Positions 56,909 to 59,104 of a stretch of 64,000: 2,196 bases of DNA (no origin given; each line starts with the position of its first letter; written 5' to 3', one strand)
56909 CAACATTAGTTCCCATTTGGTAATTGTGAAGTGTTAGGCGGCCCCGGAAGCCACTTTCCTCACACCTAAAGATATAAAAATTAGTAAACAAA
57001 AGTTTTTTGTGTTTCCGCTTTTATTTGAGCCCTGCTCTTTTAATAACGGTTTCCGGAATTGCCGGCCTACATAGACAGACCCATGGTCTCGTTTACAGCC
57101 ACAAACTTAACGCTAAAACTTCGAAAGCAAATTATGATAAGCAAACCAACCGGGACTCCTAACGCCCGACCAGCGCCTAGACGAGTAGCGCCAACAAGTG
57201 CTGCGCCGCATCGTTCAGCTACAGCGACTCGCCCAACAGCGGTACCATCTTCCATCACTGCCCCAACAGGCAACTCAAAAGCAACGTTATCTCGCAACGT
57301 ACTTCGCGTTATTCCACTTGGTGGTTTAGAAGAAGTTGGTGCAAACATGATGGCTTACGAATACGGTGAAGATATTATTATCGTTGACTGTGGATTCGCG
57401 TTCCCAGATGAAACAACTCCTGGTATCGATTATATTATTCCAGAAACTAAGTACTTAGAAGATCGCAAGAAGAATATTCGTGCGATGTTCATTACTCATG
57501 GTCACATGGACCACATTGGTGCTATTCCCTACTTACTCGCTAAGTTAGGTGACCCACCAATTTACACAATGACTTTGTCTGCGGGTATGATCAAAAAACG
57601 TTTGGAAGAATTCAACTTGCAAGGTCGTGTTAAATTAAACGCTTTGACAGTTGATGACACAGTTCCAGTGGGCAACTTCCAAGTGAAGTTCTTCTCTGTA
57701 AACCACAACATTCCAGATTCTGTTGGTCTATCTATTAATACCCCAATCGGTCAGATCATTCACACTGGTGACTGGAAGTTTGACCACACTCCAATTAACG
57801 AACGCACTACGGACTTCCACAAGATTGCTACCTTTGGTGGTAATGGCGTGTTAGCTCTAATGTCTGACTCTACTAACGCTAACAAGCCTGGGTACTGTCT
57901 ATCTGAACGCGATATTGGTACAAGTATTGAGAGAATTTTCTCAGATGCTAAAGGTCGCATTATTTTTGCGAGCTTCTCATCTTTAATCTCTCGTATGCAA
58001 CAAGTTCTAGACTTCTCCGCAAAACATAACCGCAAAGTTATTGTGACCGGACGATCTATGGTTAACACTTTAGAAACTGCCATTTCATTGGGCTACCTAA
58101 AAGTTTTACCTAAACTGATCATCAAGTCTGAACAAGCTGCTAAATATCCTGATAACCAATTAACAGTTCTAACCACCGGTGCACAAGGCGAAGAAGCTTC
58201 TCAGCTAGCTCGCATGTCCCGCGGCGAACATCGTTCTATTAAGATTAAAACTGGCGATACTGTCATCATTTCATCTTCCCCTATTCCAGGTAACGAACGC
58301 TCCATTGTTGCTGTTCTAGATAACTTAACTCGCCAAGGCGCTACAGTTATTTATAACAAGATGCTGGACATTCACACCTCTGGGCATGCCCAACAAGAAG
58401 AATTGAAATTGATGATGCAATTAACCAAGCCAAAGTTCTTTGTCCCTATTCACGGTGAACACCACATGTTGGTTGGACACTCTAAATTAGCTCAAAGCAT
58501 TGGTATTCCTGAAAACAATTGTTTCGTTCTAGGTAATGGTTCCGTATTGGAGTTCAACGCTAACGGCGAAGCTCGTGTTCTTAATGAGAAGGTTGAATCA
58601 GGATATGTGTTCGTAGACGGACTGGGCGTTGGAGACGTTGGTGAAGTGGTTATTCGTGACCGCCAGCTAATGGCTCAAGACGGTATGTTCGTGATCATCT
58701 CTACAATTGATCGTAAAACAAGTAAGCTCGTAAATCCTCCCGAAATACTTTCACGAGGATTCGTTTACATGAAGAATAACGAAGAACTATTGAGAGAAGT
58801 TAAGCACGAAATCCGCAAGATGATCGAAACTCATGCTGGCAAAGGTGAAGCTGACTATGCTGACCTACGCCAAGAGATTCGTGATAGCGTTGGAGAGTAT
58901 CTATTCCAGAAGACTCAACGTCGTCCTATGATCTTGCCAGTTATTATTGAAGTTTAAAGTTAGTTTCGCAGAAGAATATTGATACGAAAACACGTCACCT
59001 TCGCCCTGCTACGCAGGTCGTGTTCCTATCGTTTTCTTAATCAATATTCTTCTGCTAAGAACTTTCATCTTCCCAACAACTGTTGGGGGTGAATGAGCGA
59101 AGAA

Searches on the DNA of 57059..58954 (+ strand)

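Call 42: search_rna_families(sources=[L027, L056, L068, L001, L002, L005, L006, L008, L013, L042, L034, L022], threshold=gathering)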
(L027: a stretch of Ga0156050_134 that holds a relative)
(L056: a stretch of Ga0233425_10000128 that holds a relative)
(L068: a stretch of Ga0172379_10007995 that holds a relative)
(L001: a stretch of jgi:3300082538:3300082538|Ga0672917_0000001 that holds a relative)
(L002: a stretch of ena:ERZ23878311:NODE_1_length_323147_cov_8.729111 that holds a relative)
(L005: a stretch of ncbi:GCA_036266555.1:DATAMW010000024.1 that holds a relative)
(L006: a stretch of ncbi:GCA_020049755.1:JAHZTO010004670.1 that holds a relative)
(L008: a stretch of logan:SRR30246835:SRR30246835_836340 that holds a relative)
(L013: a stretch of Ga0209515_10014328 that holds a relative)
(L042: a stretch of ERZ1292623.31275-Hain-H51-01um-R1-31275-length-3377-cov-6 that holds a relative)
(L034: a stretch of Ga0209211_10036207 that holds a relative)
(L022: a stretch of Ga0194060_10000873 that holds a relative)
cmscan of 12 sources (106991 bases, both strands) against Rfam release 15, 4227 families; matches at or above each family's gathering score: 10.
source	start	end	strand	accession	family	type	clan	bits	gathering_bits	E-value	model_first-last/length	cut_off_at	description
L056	6792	7216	-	RF00010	RNaseP_bact_a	Gene; ribozyme;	CL00002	171.5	100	2.2e-53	1-367/367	no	Bacterial RNase P class A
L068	6944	7406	-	RF00010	RNaseP_bact_a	Gene; ribozyme;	CL00002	159.5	100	2.5e-49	1-367/367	no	Bacterial RNase P class A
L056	3648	3731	+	RF00005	tRNA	Gene; tRNA;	CL00001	56.9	29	2.1e-09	1-71/71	no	tRNA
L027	3745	3826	+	RF00005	tRNA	Gene; tRNA;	CL00001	56.3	29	3.1e-09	1-71/71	no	tRNA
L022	1459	1542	+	RF00005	tRNA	Gene; tRNA;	CL00001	56.1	29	3.5e-09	1-71/71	no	tRNA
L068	3791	3874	+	RF00005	tRNA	Gene; tRNA;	CL00001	55.4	29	5.3e-09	1-71/71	no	tRNA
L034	2051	2132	+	RF00005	tRNA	Gene; tRNA;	CL00001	52.5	29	3.4e-08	1-71/71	no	tRNA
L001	3862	3945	+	RF00005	tRNA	Gene; tRNA;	CL00001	51.9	29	5.1e-08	1-71/71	no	tRNA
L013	3636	3719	+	RF00005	tRNA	Gene; tRNA;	CL00001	51.5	29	6.5e-08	1-71/71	no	tRNA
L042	717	798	+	RF00005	tRNA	Gene; tRNA;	CL00001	50.7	29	1.1e-07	1-71/71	no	tRNA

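Call 77: search_rna_families(source=L068, start=5800, end=5960, threshold=evalue, max_evalue=10, show_alignments=2)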
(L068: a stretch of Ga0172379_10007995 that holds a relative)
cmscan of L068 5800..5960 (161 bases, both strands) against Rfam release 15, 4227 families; matches with E-value up to 10: 14.
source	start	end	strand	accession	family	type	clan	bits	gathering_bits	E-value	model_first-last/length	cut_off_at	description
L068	5818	5942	-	RF04148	MIR844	Gene; miRNA;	-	27.6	70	0.00033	1-114/114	no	MIR844 microRNA precursor family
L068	5802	5956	-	RF04128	MIR8562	Gene; miRNA;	-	21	211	0.04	67-176/242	no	MIR8562 microRNA precursor family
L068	5847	5882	-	RF01370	CRISPR-DR57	Gene; CRISPR;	-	20.5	39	0.018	1-37/37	no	CRISPR RNA direct repeat element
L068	5817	5939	-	RF04133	MIR2646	Gene; miRNA;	-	19.9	245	0.014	73-185/256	no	MIR2646 microRNA precursor family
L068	5801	5957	-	RF00885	MIR821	Gene; miRNA;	-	19.5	249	0.072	1-275/275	no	MIR821 microRNA precursor family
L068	5813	5958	+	RF00885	MIR821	Gene; miRNA;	-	18.7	249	0.11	14-275/275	no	MIR821 microRNA precursor family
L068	5802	5956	+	RF04128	MIR8562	Gene; miRNA;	-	17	211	0.33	67-176/242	no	MIR8562 microRNA precursor family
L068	5826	5960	-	RF04339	Plastid-psbJ-3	Cis-reg;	CL00152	15.9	61.7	1.4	26-125/125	5'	Plastid-psbJ-3 3UTR RNA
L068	5824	5947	-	RF00506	Thr_leader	Cis-reg; leader;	-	15.8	55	0.76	1-118/118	no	Threonine operon leader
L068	5828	5929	-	RF04205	MIR2606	Gene; miRNA;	-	15.5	139.7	6.7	1-165/165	no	MIR2606 microRNA precursor family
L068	5817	5941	+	RF03743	MIR7696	Gene; miRNA;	-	14.9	83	2.5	1-88/88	no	MIR7696 microRNA precursor family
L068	5800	5960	+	RF03532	SQ2397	Cis-reg;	-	14.8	100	1.4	89-200/243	5'&3'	Cis-regulator of HTH transcription factor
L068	5811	5841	+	RF00086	SNORD27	Gene; snRNA; snoRNA; CD-box;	-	14.3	52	8.2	1-71/71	no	Small nucleolar RNA SNORD27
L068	5821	5862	+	RF01394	isrK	Gene; sRNA;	-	10.7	50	3.5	1-77/77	no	isrK Hfq binding RNA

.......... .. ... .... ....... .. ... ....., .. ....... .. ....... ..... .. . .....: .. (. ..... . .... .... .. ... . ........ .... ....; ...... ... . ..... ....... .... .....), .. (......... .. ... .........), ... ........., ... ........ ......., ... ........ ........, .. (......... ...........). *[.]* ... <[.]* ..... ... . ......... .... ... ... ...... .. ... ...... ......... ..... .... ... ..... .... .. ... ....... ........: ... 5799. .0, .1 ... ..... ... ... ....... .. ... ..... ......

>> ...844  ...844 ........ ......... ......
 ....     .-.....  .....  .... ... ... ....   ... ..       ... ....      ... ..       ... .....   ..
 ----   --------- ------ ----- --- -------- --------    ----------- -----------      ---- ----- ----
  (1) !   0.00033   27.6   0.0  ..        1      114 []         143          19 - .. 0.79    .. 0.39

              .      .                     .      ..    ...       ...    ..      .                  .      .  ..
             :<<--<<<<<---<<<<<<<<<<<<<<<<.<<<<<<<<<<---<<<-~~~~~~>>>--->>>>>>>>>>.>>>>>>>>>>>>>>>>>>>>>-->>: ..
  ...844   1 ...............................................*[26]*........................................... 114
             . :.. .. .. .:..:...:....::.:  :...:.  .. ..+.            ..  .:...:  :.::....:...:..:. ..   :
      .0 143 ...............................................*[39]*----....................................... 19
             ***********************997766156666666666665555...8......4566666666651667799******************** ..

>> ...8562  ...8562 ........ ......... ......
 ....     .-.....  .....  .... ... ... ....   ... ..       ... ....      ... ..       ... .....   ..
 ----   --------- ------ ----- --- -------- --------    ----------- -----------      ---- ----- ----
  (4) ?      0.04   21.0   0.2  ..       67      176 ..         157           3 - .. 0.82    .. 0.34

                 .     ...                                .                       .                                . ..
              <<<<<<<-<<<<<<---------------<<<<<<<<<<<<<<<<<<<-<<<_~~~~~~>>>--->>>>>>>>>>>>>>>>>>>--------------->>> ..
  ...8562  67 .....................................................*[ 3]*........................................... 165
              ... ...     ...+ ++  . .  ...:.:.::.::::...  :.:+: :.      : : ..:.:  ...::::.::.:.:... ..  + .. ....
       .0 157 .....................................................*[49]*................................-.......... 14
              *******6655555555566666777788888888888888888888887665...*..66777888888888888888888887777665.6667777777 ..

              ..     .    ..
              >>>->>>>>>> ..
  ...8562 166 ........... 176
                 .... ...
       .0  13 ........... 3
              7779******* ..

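Call 78: search_rna_families(source=L006, start=2030, end=2200, threshold=evalue, max_evalue=10, show_alignments=1)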
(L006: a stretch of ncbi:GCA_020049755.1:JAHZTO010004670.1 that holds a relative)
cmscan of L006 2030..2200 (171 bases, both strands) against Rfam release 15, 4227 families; matches with E-value up to 10: 15.
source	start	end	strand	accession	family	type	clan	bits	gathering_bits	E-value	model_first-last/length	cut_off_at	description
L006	2128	2186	+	RF03796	mir-5984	Gene; miRNA;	-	19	95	0.19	1-74/74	no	mir-5984 microRNA precursor family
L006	2128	2186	-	RF03796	mir-5984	Gene; miRNA;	-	18.7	95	0.23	1-74/74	no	mir-5984 microRNA precursor family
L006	2139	2175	+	RF03789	MIR5269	Gene; miRNA;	-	16.3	60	1.6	1-80/80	no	MIR5269 microRNA precursor family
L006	2089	2136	-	RF00480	HIV_FE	Cis-reg; frameshift_element;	-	15.2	45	8.3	1-52/52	no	HIV Ribosomal frameshift signal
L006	2138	2178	+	RF03904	MIR7991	Gene; miRNA;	-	14.6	58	1.9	1-47/47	no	MIR7991 microRNA precursor family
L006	2039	2097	+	RF02296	TtnuCD20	Gene; snRNA; snoRNA; CD-box;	-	14.2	80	5.4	1-66/66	no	Tetrahymena snoRNA TtnuCD20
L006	2093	2175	+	RF02432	SpF25_sRNA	Gene; sRNA;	-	14.2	48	5.7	1-102/102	no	Streptococcus sRNA SpF25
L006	2125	2199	-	RF02539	SNOR75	Gene; snRNA; snoRNA; CD-box;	-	14.1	50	4.2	1-87/87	no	Plant small nucleolar RNA SNOR75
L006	2134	2180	-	RF01117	ciona-mir-92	Gene; miRNA;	-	13.8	56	3.3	1-71/71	no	ciona-mir-92 microRNA precursor family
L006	2076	2180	+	RF02348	tracrRNA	Gene; CRISPR;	-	13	70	8.8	1-92/92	no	Trans-activating crRNA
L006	2125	2188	-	RF03831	mir-627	Gene; miRNA;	-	12.6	86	6.5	3-87/87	no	mir-627 microRNA precursor family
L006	2132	2200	-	RF00619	U6atac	Gene; snRNA; splicing;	CL00009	12.4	33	0.39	53-126/126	5'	U6atac minor spliceosomal RNA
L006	2090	2175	-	RF02694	RalA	Gene; sRNA;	-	9.3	170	8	1-179/179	no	RalR antitoxin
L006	2061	2097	+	RF02250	Six3os1_5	Gene; lncRNA;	-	7.9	50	1.5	236-272/272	no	Six3os1 conserved region 5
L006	2055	2200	+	RF00636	NRON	Gene;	-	7.4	50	3.3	1-338/370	3'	ncRNA Repressor of NFAT (nuclear factor of activated T cells)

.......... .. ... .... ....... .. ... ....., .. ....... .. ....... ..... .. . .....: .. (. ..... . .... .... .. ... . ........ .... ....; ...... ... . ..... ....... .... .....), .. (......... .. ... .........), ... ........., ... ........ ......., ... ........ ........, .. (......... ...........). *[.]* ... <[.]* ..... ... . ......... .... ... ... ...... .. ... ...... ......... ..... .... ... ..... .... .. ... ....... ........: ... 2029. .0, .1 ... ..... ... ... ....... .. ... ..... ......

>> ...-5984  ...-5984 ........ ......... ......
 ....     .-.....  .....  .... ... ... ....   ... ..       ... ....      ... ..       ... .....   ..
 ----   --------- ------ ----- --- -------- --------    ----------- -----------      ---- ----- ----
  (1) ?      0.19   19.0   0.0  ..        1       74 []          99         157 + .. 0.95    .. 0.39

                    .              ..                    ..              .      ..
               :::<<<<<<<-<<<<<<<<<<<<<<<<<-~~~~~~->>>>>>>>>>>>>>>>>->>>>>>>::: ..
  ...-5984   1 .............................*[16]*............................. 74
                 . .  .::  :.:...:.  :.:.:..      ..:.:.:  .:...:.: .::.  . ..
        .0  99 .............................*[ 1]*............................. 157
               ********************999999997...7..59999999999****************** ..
